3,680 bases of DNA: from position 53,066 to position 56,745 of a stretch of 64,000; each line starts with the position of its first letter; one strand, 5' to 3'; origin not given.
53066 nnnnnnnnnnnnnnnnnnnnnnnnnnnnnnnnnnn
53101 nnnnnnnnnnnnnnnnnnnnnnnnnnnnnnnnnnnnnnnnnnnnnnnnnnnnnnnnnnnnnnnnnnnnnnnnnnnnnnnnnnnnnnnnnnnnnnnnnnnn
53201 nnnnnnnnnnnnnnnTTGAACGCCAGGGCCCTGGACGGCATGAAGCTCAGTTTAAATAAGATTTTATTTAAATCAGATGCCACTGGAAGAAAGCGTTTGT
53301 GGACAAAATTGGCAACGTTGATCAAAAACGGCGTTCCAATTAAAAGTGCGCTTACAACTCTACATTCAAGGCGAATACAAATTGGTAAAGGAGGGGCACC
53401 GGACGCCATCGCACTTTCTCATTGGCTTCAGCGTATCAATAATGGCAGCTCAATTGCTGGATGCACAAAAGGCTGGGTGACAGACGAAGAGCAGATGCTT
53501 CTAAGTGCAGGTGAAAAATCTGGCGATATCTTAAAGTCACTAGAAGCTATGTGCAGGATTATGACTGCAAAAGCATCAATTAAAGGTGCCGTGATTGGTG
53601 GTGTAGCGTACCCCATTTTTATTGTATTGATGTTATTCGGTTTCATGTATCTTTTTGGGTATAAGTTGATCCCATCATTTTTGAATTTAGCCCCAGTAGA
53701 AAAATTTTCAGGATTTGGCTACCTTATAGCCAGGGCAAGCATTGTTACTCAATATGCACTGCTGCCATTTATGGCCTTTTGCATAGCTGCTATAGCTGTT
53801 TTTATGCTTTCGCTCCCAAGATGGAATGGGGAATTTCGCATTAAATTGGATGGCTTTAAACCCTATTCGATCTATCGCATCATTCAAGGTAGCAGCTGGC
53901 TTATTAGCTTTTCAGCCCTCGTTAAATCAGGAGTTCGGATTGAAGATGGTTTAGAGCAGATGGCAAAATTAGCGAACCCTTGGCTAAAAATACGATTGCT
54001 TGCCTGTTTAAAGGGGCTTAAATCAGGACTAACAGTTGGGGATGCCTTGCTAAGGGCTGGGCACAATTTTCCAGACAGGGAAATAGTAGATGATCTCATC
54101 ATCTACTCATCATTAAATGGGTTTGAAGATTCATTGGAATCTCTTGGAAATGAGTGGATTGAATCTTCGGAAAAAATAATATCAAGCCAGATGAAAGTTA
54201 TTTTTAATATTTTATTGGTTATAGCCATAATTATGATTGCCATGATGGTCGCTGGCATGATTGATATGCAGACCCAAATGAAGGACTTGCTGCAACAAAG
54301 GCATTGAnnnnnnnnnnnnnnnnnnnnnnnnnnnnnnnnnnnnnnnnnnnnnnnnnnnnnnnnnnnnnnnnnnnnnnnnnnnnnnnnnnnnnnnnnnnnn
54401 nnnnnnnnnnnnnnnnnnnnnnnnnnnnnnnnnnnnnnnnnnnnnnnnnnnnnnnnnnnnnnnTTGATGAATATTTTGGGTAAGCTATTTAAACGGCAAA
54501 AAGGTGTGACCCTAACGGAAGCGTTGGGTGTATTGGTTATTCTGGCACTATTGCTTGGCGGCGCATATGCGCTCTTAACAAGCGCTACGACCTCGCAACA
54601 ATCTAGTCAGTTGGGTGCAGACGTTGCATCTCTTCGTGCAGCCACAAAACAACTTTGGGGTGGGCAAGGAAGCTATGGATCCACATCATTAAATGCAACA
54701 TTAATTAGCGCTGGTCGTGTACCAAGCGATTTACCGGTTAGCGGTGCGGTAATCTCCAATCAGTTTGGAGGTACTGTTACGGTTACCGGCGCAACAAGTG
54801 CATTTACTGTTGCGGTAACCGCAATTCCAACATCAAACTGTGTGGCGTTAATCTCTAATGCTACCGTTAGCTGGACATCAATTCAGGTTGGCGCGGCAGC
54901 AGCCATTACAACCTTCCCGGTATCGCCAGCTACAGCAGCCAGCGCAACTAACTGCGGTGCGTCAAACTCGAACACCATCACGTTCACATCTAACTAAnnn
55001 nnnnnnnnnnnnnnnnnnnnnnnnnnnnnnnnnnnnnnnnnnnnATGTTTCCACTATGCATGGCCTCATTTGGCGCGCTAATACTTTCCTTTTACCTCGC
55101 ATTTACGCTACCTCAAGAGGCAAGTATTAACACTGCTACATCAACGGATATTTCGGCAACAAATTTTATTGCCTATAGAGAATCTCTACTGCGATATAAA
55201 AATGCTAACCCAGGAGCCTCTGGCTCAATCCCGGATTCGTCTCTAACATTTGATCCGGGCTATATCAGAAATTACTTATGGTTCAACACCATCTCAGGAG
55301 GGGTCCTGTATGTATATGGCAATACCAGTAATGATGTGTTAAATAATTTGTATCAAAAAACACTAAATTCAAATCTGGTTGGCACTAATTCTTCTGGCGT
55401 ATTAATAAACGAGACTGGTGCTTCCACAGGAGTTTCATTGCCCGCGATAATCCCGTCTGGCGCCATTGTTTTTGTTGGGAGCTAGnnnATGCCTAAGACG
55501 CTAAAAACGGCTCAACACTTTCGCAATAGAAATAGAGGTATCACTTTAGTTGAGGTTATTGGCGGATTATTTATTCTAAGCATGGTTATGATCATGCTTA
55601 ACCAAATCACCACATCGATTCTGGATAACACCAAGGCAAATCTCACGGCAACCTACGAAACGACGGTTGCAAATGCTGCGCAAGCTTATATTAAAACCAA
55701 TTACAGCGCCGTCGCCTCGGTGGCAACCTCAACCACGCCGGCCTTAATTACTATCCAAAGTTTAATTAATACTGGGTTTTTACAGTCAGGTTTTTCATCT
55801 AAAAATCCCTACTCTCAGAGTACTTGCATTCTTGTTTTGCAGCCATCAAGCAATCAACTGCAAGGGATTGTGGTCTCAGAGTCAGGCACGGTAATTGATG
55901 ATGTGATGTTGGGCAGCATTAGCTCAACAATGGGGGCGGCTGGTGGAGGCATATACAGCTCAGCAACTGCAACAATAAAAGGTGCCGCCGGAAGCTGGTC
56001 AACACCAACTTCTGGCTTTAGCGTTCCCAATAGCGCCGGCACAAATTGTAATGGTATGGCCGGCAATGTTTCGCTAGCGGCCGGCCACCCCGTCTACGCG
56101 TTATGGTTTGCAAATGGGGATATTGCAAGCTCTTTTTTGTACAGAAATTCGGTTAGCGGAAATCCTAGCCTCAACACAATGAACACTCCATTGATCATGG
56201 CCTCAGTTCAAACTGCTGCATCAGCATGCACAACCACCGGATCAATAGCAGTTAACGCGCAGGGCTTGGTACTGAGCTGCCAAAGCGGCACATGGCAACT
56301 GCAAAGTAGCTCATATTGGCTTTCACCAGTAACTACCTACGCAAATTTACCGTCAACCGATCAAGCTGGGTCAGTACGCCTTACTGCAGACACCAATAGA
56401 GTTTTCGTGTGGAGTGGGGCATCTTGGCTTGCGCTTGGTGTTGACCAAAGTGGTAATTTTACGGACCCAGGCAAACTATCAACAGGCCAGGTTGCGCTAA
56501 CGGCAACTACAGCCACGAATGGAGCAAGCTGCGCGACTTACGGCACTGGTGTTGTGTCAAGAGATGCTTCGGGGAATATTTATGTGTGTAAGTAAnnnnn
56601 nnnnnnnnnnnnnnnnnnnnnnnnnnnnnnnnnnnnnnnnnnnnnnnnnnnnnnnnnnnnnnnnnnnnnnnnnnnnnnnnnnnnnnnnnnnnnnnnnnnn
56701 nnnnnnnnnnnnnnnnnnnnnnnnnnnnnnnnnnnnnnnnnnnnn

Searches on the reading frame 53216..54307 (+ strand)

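Call 74: search_protein_families(library=pfam, proteins=[window:53216-54307:+], max_evalue=0.001)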
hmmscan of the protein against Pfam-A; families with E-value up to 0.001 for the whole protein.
window:53216-54307:+ (363 aa): 2 families
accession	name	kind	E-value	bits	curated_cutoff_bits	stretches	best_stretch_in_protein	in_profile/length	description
PF00482.28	T2SSF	-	3e-16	60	25.2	2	31-153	4-125/125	Type II secretion system (T2SS), protein F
PF20990.2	DUF2207_C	-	0.00022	21.5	33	0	115-207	126-196/247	Predicted membrane protein (DUF2207) C-terminal domain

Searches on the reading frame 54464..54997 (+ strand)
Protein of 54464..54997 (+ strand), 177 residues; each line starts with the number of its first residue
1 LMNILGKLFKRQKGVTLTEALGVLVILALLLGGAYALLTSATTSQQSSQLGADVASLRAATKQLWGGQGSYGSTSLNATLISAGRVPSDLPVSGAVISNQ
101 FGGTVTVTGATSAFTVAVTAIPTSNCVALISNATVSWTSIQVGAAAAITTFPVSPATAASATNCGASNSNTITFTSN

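Call 75: search_protein_families(library=pfam, proteins=[window:54464-54997:+], max_evalue=0.001)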
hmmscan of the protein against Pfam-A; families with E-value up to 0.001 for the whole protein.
window:54464-54997:+ (177 aa): 2 families
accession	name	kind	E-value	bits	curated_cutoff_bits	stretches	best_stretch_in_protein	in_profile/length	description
PF08805.16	PilS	-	1.5e-22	80.5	22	1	45-177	2-138/138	PilS N terminal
PF07963.17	N_methyl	-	2.1e-06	27.5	21.2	1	10-35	2-27/27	Prokaryotic N-terminal methylation motif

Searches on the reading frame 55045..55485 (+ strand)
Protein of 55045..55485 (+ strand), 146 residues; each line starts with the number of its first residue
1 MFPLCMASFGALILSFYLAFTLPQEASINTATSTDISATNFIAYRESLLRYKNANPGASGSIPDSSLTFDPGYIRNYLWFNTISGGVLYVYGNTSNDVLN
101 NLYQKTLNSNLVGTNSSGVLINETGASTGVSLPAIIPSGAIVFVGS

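Call 75: search_protein_families(library=pfam, proteins=[window:55045-55485:+], max_evalue=0.001)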
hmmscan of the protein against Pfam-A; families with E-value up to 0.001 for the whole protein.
window:55045-55485:+ (146 aa): 1 family
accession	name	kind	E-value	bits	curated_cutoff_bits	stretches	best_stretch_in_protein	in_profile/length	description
PF07419.17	PilM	-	8.2e-34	116.9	25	1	21-144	12-136/136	PilM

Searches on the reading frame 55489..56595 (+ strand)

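Call 74: search_protein_families(library=pfam, proteins=[window:55489-56595:+], max_evalue=0.001)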
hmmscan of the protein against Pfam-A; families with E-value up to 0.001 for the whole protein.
window:55489-56595:+ (368 aa): 2 families
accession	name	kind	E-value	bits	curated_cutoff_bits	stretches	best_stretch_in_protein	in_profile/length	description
PF04917.17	Shufflon_N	-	2.8e-27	96.5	27.5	1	48-239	6-186/324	Bacterial shufflon protein, N-terminal constant region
PF07963.17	N_methyl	-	3.1e-05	23.8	21.2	1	12-37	1-26/27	Prokaryotic N-terminal methylation motif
